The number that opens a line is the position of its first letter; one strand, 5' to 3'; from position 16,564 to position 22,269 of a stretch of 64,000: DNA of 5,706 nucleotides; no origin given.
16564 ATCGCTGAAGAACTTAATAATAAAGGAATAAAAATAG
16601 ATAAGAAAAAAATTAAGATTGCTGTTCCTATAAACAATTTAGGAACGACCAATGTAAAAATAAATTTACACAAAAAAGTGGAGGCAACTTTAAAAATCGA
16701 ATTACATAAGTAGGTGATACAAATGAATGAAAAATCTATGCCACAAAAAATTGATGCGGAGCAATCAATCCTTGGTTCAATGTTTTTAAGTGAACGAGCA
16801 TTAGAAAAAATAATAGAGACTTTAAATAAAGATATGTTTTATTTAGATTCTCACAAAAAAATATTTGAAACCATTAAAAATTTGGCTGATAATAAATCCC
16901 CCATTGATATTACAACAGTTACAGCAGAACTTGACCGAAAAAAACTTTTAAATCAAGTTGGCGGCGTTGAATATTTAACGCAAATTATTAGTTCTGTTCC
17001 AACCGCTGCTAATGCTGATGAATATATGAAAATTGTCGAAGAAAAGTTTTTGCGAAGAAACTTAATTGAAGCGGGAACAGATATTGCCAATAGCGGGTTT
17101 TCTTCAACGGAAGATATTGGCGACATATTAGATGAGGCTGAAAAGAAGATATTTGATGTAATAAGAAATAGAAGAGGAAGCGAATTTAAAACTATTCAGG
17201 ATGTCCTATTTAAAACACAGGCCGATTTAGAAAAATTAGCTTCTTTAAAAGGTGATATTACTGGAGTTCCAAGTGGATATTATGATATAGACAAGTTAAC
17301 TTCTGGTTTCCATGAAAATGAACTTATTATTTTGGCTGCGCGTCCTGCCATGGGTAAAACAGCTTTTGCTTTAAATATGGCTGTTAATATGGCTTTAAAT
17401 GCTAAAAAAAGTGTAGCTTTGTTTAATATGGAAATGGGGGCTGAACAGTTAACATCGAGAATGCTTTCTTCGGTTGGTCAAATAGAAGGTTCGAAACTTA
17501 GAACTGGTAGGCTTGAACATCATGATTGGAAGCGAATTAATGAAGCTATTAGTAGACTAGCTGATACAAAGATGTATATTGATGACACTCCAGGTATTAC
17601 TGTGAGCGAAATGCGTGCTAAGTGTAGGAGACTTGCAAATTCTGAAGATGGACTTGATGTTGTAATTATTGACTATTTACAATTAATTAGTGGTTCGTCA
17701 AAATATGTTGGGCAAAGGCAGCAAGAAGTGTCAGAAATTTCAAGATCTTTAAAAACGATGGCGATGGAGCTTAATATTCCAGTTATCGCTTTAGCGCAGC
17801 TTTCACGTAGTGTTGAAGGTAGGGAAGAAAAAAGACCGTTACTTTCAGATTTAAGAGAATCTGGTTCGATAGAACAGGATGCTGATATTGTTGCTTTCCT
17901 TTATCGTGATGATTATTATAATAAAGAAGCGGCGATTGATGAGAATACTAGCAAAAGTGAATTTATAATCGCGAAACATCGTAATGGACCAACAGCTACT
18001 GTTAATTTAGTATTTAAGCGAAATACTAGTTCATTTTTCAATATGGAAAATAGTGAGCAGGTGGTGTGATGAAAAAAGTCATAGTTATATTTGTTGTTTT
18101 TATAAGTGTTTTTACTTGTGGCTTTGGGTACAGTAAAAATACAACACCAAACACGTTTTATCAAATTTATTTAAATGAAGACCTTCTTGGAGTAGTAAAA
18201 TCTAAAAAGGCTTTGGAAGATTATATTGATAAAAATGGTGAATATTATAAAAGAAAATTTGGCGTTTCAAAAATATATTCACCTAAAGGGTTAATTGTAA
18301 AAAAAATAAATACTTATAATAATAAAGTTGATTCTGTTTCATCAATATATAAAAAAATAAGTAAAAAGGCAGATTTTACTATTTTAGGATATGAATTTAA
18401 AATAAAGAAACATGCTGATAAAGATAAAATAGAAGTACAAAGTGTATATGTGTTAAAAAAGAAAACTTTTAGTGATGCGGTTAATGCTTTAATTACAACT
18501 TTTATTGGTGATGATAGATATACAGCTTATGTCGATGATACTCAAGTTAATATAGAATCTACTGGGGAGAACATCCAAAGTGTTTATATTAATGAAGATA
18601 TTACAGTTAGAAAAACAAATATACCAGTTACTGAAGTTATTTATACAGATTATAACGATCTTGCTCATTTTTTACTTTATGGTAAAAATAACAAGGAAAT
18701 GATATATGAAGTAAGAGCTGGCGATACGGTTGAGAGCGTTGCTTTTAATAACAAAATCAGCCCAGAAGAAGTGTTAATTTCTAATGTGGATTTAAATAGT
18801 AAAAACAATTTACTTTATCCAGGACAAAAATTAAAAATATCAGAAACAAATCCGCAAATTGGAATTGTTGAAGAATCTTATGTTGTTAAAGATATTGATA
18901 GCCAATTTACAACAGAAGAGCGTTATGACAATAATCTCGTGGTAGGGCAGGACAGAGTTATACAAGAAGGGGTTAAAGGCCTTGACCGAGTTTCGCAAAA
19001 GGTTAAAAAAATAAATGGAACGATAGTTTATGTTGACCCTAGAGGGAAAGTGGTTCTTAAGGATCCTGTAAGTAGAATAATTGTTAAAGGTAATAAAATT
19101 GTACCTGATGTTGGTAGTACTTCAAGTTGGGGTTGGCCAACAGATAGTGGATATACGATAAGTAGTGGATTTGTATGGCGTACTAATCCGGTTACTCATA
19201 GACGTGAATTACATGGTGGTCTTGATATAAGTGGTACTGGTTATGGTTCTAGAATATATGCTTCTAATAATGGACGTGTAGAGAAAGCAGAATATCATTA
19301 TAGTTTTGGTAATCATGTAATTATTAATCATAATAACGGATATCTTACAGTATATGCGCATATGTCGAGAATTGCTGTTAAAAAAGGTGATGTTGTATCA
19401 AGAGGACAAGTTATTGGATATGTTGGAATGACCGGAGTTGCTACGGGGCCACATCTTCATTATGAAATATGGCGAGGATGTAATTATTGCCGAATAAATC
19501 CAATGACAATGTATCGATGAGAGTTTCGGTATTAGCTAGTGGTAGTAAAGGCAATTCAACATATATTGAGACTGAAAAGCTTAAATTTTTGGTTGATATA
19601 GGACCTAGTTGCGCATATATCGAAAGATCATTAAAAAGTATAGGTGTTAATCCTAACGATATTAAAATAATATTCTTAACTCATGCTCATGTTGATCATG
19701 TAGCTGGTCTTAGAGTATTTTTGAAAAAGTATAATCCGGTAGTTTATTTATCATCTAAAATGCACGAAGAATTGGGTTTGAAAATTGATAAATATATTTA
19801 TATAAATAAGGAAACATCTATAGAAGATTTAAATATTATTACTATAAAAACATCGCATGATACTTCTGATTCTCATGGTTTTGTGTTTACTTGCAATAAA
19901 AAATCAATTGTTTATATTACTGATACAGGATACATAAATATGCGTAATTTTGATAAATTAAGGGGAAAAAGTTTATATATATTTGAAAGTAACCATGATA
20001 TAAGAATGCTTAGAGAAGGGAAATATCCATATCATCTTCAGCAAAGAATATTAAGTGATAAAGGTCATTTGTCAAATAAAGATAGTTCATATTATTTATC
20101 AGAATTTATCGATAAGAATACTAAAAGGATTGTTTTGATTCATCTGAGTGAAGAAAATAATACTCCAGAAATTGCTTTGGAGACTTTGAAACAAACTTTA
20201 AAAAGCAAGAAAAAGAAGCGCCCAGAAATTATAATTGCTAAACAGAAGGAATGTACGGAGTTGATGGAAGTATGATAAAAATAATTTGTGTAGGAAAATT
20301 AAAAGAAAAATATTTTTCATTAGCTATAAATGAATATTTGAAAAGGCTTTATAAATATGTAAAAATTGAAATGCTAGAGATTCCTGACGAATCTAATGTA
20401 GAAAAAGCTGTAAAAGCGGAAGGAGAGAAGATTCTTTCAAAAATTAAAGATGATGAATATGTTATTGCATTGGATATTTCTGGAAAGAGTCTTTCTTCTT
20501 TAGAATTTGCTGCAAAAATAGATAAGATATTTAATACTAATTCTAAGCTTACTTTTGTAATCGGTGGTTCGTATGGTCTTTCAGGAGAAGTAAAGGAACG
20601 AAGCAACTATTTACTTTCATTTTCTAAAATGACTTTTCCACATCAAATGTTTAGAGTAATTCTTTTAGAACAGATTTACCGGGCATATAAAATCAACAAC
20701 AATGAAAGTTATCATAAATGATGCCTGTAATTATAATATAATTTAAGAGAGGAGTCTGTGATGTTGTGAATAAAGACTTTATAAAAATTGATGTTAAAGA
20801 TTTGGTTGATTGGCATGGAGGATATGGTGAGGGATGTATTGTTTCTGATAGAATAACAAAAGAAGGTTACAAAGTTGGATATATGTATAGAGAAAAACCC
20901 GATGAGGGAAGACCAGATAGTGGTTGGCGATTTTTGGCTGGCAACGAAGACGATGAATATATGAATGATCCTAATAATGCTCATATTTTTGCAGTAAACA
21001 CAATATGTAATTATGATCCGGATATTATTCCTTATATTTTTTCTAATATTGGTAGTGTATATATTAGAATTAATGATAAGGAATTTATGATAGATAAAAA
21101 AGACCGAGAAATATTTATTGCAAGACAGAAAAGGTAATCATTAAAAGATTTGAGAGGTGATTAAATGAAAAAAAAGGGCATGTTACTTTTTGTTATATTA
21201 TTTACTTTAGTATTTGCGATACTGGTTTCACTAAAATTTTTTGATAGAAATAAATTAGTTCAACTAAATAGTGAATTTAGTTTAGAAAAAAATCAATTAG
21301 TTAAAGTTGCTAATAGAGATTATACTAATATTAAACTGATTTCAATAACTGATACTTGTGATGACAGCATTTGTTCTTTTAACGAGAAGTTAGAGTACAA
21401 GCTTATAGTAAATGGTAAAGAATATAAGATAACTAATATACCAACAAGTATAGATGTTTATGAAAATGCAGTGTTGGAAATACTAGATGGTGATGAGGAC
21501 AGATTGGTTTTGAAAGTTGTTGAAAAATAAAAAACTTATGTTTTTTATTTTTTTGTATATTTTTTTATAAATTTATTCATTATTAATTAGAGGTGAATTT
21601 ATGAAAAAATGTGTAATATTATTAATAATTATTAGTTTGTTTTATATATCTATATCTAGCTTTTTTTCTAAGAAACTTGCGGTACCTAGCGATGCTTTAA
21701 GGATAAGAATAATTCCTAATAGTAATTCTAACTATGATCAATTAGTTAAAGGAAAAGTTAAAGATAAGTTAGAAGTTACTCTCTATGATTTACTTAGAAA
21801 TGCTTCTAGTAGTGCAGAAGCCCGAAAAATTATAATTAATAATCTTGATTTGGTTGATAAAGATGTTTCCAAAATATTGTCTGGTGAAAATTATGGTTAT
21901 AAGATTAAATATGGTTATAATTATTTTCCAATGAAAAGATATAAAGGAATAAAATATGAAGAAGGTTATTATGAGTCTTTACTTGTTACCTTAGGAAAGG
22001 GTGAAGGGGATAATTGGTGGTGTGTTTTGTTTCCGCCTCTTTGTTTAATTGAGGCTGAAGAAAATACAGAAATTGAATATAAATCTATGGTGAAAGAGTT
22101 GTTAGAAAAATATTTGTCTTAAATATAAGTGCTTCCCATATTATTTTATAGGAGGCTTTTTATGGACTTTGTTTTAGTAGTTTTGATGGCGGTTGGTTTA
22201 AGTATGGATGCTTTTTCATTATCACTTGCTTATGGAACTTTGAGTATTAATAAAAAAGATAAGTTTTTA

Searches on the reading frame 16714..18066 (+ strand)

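Call 65: search_protein_families(library=pfam, proteins=[window:16714-18066:+], max_evalue=0.00001)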
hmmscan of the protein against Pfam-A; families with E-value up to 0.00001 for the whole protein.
window:16714-18066:+ (451 aa): 3 families
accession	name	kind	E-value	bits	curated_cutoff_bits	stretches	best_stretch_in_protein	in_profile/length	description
PF03796.21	DnaB_C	-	2e-108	362.1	27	1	184-442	1-254/255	DnaB-like helicase C terminal domain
PF00772.26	DnaB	-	4.7e-34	117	23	1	9-110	2-103/103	DnaB-like helicase N terminal domain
PF13481.12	AAA_25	-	1.5e-10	41.5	27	1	195-362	25-189/195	AAA domain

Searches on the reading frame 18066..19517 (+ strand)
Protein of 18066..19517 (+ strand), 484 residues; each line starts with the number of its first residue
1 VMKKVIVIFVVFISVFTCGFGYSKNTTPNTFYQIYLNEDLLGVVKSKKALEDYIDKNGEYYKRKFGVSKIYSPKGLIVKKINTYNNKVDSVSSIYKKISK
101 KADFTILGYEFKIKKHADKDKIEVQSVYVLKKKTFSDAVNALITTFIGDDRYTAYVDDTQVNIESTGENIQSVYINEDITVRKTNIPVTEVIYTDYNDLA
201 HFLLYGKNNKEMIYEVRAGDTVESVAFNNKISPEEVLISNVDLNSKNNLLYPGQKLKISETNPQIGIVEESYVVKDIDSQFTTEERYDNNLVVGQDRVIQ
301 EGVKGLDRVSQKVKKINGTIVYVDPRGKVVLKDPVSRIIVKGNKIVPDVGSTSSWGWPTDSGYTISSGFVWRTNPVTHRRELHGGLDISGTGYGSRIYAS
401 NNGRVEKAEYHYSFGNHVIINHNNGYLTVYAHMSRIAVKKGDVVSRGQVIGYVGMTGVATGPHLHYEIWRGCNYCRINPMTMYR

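Call 58: search_protein_families(library=pfam, proteins=[window:18066-19517:+], max_evalue=0.001)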
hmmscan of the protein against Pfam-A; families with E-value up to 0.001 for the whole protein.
window:18066-19517:+ (484 aa): 3 families
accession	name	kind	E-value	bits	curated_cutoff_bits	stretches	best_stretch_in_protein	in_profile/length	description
PF01551.29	Peptidase_M23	-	9.2e-31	106.4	28.7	1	382-473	2-92/96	Peptidase family M23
PF07501.17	G5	-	2.3e-10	41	23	1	272-344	3-75/75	G5 domain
PF01476.26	LysM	-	3.3e-08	33.8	20.9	1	214-258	1-42/43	LysM domain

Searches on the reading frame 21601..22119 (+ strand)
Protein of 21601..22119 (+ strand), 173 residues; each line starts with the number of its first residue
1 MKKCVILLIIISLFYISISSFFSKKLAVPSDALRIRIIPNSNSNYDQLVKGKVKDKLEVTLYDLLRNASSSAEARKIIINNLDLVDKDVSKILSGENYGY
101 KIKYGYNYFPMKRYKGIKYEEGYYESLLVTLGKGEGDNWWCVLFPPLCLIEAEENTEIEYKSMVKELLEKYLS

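Call 58: search_protein_families(library=pfam, proteins=[window:21601-22119:+], max_evalue=0.001)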
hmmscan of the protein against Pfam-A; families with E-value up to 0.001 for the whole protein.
window:21601-22119:+ (173 aa): 1 family
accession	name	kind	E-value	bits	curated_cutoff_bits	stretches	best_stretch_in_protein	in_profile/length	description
PF09551.15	Spore_II_R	-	2.3e-34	119.1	25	1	31-153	3-127/128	Stage II sporulation protein R (spore_II_R)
